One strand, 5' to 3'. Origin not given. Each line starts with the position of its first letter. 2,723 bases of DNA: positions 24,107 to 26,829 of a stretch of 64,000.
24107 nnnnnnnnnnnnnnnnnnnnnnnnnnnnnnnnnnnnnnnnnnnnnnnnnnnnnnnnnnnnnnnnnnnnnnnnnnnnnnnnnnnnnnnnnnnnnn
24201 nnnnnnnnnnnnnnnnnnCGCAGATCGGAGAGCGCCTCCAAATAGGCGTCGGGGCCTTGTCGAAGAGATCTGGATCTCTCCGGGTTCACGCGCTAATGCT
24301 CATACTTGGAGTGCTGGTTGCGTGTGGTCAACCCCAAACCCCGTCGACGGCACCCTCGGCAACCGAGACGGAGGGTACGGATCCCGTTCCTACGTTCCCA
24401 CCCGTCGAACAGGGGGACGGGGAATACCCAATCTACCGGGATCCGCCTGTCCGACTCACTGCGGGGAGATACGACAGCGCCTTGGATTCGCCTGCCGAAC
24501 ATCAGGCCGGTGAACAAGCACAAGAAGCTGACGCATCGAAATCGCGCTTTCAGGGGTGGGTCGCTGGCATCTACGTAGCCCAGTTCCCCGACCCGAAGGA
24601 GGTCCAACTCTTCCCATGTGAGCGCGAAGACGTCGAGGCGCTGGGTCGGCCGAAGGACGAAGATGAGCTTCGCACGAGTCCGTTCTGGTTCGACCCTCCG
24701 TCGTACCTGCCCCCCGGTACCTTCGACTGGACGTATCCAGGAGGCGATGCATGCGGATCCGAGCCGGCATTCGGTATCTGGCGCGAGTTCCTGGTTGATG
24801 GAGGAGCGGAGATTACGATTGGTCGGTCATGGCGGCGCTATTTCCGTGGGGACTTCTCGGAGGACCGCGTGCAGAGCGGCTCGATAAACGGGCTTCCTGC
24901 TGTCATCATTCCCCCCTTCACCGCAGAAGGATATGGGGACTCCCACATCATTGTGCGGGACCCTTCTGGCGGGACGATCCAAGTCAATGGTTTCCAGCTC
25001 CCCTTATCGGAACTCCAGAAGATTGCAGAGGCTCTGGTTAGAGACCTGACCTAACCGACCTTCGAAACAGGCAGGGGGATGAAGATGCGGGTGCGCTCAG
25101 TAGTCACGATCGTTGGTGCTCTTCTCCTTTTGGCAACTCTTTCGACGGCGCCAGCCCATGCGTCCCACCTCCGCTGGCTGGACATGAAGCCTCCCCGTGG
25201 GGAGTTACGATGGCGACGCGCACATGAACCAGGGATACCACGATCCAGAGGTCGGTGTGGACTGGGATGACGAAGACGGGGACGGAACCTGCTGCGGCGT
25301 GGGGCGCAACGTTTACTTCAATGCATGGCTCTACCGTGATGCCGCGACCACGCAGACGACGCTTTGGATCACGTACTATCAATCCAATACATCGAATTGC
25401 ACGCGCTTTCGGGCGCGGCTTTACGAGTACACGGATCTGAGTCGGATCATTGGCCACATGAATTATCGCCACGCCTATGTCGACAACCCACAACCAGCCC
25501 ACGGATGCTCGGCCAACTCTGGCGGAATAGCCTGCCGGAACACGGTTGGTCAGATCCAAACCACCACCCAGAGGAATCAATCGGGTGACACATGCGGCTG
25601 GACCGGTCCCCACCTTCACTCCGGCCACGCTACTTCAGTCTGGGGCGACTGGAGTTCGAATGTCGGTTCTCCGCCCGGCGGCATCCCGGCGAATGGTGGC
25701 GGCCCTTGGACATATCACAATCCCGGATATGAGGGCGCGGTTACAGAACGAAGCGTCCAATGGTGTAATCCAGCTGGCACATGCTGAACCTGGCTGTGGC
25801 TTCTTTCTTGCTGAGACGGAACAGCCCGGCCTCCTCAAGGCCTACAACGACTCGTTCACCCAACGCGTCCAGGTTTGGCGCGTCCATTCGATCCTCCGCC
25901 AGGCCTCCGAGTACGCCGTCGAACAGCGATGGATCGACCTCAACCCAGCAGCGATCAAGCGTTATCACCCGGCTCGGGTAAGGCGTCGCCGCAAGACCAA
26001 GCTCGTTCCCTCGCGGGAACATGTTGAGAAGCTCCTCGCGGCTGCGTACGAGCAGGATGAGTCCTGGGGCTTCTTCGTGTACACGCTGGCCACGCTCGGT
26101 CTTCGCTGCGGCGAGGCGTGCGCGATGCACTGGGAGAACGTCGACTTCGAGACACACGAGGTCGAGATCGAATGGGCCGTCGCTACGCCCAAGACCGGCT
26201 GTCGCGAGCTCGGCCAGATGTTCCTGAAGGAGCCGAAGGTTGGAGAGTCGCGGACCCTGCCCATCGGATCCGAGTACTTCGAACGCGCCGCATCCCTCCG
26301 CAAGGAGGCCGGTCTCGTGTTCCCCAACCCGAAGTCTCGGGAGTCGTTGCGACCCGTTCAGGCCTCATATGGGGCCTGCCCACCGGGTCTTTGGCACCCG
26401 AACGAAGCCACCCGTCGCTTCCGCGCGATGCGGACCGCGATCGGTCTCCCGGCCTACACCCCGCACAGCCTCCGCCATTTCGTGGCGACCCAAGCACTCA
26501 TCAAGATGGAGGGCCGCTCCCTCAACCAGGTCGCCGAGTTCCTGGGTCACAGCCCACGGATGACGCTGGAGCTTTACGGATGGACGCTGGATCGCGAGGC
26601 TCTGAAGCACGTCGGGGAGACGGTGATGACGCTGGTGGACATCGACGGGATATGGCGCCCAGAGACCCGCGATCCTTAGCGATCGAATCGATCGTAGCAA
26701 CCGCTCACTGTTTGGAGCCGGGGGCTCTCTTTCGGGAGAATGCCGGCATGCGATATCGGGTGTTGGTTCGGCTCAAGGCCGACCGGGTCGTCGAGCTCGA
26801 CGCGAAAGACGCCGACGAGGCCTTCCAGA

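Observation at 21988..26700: tRNA-Asn-linked integrative island carrying a secreted M23 peptidase-like gene, a lipoprotein and two unknown proteins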

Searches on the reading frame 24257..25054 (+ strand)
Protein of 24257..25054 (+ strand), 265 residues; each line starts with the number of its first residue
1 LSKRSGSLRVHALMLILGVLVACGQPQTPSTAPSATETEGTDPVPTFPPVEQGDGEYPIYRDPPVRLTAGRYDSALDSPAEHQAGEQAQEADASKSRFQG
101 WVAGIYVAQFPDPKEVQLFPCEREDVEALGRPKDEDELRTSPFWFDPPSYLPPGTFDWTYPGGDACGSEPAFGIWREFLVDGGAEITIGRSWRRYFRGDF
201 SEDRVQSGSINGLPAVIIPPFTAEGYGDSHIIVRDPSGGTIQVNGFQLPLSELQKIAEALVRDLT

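Call 6: search_protein_families(library=pfam, proteins=[window:24257-25054:+], max_evalue=0.1)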
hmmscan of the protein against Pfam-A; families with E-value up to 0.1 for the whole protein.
window:24257-25054:+ (265 aa): 0 families

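Call 7: search_protein_families(library=padloc, proteins=[window:24257-25054:+], max_evalue=0.1)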
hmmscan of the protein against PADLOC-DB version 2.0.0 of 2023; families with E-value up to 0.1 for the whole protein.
window:24257-25054:+ (265 aa): 1 family
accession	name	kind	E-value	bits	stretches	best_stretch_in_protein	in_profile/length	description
PDLC02897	DpdJ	-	0.083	8.6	0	26-117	18-104/1570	DpdJ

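Call 8: search_protein_families(library=ncbifam, proteins=[window:24257-25054:+], max_evalue=0.1)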
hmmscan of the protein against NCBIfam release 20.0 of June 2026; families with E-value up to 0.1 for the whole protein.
window:24257-25054:+ (265 aa): 0 families

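Call 9: search_protein_families(library=phrogs, proteins=[window:24257-25054:+], max_evalue=0.1)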
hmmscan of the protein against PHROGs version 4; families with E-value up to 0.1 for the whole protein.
window:24257-25054:+ (265 aa): 0 families

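Call 71: search_solved_structures(query=window:24257-25054:+, max_evalue=10, show_alignments=1)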
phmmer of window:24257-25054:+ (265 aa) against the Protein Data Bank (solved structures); distinct sequences matched with E-value up to 10: 1.
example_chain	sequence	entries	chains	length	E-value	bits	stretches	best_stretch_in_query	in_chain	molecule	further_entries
8otz_Dm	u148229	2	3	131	1.9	10.7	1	35-64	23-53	Testis expressed 49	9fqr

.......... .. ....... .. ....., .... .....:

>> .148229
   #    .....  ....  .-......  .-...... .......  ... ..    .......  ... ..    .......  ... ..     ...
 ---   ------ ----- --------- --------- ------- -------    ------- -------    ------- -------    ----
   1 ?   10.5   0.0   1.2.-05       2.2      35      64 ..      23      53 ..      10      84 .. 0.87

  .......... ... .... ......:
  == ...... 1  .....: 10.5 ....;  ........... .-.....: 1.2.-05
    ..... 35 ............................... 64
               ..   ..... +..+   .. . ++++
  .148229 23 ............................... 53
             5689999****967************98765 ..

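Call 97: search_protein_families(library=pfam, proteins=[window:24257-25054:+], max_evalue=10)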
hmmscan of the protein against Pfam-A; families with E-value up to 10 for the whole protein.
window:24257-25054:+ (265 aa): 0 families
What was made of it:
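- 24257..25054 (+): Gene C, a lipoprotein of 265 aa (252 aa from the alternative start), with lipobox LVAC and Cys at residue 23. It is the conserved upstream partner of D. No Pfam or PDB hit (calls 6, 71, 97).
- On Bacteriolysin immunity factor (gene C): No family match of any kind (calls 6, 8, 71, 97).
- Closest known: Bacteriolysin and immunity pairs: lysostaphin with Lif, and zoocin A with Zif. Different: C is a surface lipoprotein with no detectable family (calls 6, 97).
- C has no similarity to FemABX-type immunity factors or to any other family (calls 6, 71, 97).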

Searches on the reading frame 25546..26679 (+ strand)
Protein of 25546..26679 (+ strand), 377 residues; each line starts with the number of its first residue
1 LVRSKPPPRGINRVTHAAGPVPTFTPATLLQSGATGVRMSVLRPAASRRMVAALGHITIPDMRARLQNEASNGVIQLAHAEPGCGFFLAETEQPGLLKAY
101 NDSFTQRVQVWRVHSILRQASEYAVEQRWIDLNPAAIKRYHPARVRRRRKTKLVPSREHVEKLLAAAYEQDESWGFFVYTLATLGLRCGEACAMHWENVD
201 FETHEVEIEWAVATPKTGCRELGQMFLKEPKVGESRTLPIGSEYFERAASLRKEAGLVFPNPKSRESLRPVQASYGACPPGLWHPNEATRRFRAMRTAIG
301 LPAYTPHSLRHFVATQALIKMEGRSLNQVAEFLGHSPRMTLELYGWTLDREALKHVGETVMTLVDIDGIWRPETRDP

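Call 6: search_protein_families(library=pfam, proteins=[window:25546-26679:+], max_evalue=0.1)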
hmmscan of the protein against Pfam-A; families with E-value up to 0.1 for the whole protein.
window:25546-26679:+ (377 aa): 1 family
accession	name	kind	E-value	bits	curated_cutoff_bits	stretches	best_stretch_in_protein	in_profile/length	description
PF00589.27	Phage_integrase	-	2.1e-11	44.4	27.1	1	158-344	6-165/172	Phage integrase family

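Call 7: search_protein_families(library=padloc, proteins=[window:25546-26679:+], max_evalue=0.1)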
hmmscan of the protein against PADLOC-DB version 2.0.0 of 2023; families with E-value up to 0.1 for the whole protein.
window:25546-26679:+ (377 aa): 0 families

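Call 8: search_protein_families(library=ncbifam, proteins=[window:25546-26679:+], max_evalue=0.1)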
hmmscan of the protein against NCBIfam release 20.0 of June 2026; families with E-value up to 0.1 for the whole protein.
window:25546-26679:+ (377 aa): 7 families
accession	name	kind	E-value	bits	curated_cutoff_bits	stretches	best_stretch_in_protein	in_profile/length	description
NF040815.2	recomb_XerA_Arch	equivalog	2.1e-12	47.2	220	2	287-354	195-260/263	site-specific tyrosine recombinase/integron integrase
TIGR02224.1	recomb_XerC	equivalog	4.2e-09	36.2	335.15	2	290-345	221-275/295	tyrosine recombinase XerC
TIGR02249.1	integrase_gron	subfamily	2.4e-07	30.4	265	1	302-354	257-307/315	integron integrase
TIGR02225.1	recomb_XerD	equivalog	5.4e-07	29.2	329.6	1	302-357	232-283/290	site-specific tyrosine recombinase XerD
NF001399.0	PRK00283.1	subfamily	3.3e-06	26.6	279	1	294-356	232-291/300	tyrosine recombinase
NF003462.0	PRK05084.1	equivalog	0.00022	20.1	267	1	304-353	303-350/360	tyrosine recombinase XerS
NF011946.0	PRK15417.1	equivalog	0.028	13.6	435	1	297-347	268-315/337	integron integrase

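Call 9: search_protein_families(library=phrogs, proteins=[window:25546-26679:+], max_evalue=0.1)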
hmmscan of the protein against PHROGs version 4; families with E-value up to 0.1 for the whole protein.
window:25546-26679:+ (377 aa): 5 families
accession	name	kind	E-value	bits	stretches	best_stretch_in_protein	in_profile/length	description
phrog_1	-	integration and excision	1.8e-30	107.8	1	107-345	226-433/611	integrase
phrog_216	-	integration and excision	1.6e-17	64.6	1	112-344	17-221/301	integrase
phrog_34557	-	integration and excision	7.1e-06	26.9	1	281-337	103-156/183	integrase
phrog_23271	-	unknown function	0.003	18.5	1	305-344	10-47/67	-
phrog_24633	-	unknown function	0.066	13.3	0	296-341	210-253/367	-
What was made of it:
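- Checked: The ORF ending at 26679 has a tyrosine-recombinase catalytic domain (PF00589 E 2e-11, PHROG_1 E 2e-30; calls 6, 9).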

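Call 56: search_dna_similar(query=window:25546-26679:+, collection=phages, mode=protein, max_rows=12)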
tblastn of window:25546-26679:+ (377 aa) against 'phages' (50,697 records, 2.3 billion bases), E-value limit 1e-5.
Records with a match: 109; places in all: 110; records where one place covers at least 80% of the query: 1.
Best place of each record, by identity: <60% 109.
By first word of the organism name: Streptococcus 26; Mycobacterium 24; Bacteriophage 14; Lactobacillus 14; Paenibacillus 13; Thermus 4; Gordonia 4; Lacticaseibacillus 4; Bacillus 2; Flavonifractor 1; and 3 more.
By host as written in the record: - 14; Mycobacterium smegmatis mc2 155 9; Mycobacterium smegmatis mc#155 8; Paenibacillus larvae 7; Lactobacillus paracasei 5; Mycobacterium smegmatis mc2155 4; Gordonia terrae 3612 4; Thermus thermophilus HB8 3; and 44 more.
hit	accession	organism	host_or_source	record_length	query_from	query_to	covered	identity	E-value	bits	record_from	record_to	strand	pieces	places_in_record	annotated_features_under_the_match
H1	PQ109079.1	Thermus phage Cumys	Thermus thermophilus HB8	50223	77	370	78%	28.3%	5e-12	74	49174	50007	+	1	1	integrase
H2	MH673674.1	Thermus phage phiMa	Thermus thermophilus HB8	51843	77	370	78%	28.3%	5e-12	73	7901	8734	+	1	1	hypothetical protein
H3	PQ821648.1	Mycobacterium phage ZM2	Mycolicibacterium smegmatis MC2 155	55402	88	349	69%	30.1%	3e-10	68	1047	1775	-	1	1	integrase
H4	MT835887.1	Bacteriophage sp.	human fecal samples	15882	28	344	84%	22.9%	1e-8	63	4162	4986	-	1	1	record has no annotation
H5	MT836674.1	Bacteriophage sp.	human fecal samples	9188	98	368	72%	26.7%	4e-8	61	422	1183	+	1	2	record has no annotation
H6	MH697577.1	Mycobacterium phage Amochick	Mycobacterium smegmatis mc2 155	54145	114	352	63%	30.2%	3e-8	62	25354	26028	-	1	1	29: integrase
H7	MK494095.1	Mycobacterium phage Daegal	Mycobacterium smegmatis mc#155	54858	114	352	63%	30.2%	3e-8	62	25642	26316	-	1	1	30: integrase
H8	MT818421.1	Mycobacterium phage Luke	Mycobacterium smegmatis mc#155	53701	114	352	63%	30.2%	5e-8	61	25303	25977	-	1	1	29: tyrosine integrase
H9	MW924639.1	Mycobacterium phage Luna22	Mycobacterium smegmatis mc#155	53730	114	352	63%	30.2%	5e-8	61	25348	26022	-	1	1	29: tyrosine integrase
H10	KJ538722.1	Mycobacterium phage HH92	Mycobacterium smegmatis mc2 155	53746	114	352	63%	30.2%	5e-8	61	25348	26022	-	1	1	29: integrase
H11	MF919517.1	Mycobacterium phage LilHazelnut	Mycobacterium smegmatis mc2 155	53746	114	352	63%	30.2%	5e-8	61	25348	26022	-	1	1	integrase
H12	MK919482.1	Mycobacterium phage DeepSoil15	Mycobacterium smegmatis mc2 155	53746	114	352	63%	30.2%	5e-8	61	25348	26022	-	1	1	29: tyrosine integrase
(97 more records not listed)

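Call 83: get_annotated_region(hit=H1, flank=600)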
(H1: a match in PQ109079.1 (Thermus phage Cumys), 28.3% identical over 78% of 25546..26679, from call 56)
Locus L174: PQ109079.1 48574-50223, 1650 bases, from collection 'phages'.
description: Thermus phage Cumys, complete genome.
organism: Thermus phage Cumys (NCBI taxid 3289876)
taxonomy: Viruses
host: Thermus thermophilus HB8; source: hot spring; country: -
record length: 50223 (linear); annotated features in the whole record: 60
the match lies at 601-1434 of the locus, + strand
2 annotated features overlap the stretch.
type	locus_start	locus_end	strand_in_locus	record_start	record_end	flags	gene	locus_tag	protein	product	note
CDS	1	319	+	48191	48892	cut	-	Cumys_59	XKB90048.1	LexA-like regulator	-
CDS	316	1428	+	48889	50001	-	-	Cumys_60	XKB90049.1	integrase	-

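Call 84: get_annotated_region(hit=H3, flank=600)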
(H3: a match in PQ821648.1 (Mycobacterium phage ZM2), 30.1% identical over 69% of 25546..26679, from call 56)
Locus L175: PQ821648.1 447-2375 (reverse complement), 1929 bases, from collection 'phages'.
description: Mycobacterium phage ZM2, complete genome.
organism: Mycobacterium phage ZM2 (NCBI taxid 3399576)
taxonomy: Viruses; Duplodnaviria; Heunggongvirae; Uroviricota; Caudoviricetes; Gilesvirus
host: Mycolicibacterium smegmatis MC2 155; source: cow dung; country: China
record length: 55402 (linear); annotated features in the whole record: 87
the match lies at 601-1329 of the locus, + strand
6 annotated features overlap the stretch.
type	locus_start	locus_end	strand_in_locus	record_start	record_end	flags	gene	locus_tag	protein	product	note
CDS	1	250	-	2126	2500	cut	-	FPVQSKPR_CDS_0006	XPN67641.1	excisionase and transcriptional regulator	-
CDS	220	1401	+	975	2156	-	-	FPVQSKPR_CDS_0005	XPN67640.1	integrase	-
CDS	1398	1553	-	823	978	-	-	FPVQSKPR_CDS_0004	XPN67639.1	hypothetical protein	-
CDS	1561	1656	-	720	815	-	-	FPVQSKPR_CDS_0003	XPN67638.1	hypothetical protein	-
CDS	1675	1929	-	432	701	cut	-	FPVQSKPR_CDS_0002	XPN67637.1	hypothetical protein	-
misc_feature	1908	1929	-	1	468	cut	-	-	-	-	similar to hypothetical protein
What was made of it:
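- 25729..26679 (+): Tyrosine integrase remnant, at most 316 aa from ATG 25729. Similarity to phage integrases starts at about 25774. The catalytic R, HxxR, H and Y are present, but about 80-100 N-terminal residues are missing. It overlaps the end of D by 59 nt. Pfam and PHROG hits (calls 6, 9). tblastn to phage integrases of 370 and 393 aa begins at their residues 95 and 127 (calls 56, 83, 84).
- On tRNA-linked integrative genomic island: About 80-100 N-terminal residues are missing relative to the 370-aa and 393-aa phage integrases it aligns with (calls 56, 83, 84).
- Checked: The integrase is N-terminally short (calls 56, 83, 84).
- Homology of the integrase to 370-aa and 393-aa phage integrases starts at their residues 95 and 127, while at most 15-26 residues are available here (calls 56, 83, 84).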
